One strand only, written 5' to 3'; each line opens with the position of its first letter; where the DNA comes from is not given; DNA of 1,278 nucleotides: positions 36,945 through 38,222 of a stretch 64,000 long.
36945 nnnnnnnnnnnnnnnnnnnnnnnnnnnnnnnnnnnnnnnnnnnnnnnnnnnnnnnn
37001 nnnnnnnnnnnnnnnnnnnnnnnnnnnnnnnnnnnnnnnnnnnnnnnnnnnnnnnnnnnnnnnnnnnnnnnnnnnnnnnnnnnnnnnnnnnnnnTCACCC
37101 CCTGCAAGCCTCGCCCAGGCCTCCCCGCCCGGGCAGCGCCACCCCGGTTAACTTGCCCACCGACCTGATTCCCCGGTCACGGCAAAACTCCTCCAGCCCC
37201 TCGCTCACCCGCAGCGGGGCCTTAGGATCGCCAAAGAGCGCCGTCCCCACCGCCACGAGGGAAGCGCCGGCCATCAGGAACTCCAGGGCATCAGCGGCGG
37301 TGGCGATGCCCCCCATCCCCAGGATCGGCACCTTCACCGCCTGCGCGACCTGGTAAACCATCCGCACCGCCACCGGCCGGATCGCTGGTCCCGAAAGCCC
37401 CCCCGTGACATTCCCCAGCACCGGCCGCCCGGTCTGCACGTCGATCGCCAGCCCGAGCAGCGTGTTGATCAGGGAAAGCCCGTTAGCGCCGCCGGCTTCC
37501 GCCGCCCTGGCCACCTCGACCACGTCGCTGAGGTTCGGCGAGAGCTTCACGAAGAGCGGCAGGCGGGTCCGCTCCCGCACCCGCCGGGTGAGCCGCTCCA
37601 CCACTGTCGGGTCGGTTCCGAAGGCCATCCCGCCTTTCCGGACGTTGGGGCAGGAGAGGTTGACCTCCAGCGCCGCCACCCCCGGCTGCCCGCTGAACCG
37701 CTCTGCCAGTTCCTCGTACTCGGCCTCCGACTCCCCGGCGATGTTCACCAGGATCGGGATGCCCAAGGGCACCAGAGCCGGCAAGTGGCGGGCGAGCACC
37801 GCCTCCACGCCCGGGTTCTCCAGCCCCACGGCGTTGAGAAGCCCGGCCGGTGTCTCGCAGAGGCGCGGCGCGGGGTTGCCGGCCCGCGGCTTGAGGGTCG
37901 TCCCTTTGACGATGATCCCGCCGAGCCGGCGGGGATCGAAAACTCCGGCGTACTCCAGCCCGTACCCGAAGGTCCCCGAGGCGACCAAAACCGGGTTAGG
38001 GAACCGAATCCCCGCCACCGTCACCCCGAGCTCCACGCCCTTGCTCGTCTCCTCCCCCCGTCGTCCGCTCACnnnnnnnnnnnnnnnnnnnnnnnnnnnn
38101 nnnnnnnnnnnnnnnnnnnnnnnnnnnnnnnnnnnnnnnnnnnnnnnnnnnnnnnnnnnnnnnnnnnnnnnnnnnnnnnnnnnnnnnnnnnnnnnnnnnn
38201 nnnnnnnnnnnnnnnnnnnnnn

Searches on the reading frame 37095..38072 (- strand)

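Call 33: search_protein_families(library=ncbifam, proteins=[window:37095-38072:-], max_evalue=0.00001)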
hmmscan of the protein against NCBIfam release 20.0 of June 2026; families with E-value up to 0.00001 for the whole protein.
window:37095-38072:- (325 aa): 18 families
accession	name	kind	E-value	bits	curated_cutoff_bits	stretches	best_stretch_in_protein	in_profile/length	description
NF005574.0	PRK07259.1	equivalog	5.4e-124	413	269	1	14-312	4-302/304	dihydroorotate dehydrogenase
TIGR01037.2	pyrD_sub1_fam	subfamily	2.2e-104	348.7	270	1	15-312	1-299/300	dihydroorotate dehydrogenase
NF041011.1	dihydoor_dh_Arch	equivalog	1.9e-68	230.7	330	1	18-312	2-287/289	dihydroorotate dehydrogenase PyrD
NF006183.0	PRK08318.1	equivalog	1.4e-44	152.6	335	1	14-314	3-321/422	NAD-dependent dihydropyrimidine dehydrogenase subunit PreA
NF002702.0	PRK02506.1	equivalog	1.6e-35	122.8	301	1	14-310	3-307/313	dihydroorotate oxidase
NF003652.0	PRK05286.2-5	equivalog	8.4e-33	114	267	1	13-304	49-351/353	quinone-dependent dihydroorotate dehydrogenase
NF003651.0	PRK05286.2-4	equivalog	1.8e-30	105.8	448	1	14-311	61-374/377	quinone-dependent dihydroorotate dehydrogenase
NF003645.0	PRK05286.1-2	equivalog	8.9e-29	100.4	366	1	10-312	41-354/359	quinone-dependent dihydroorotate dehydrogenase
NF003650.0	PRK05286.2-3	equivalog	1.2e-27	96.8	477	1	14-312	72-388/393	quinone-dependent dihydroorotate dehydrogenase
TIGR01036.1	pyrD_sub2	equivalog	5.5e-27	94.4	200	1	14-310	45-352/356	dihydroorotate dehydrogenase (quinone)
NF003648.0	PRK05286.2-1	equivalog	3.3e-25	88.7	433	1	13-311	49-354/360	quinone-dependent dihydroorotate dehydrogenase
NF003649.0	PRK05286.2-2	equivalog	2.7e-21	75.9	505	1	17-311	52-348/351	quinone-dependent dihydroorotate dehydrogenase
NF003646.0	PRK05286.1-4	equivalog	3.6e-21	75.3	457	1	13-279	43-321/341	quinone-dependent dihydroorotate dehydrogenase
NF005741.0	PRK07565.1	subfamily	5.7e-21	75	303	1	103-310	101-304/335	dihydroorotate dehydrogenase-like protein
NF003644.0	PRK05286.1-1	equivalog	1.1e-16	60.8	418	1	16-279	46-321/336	quinone-dependent dihydroorotate dehydrogenase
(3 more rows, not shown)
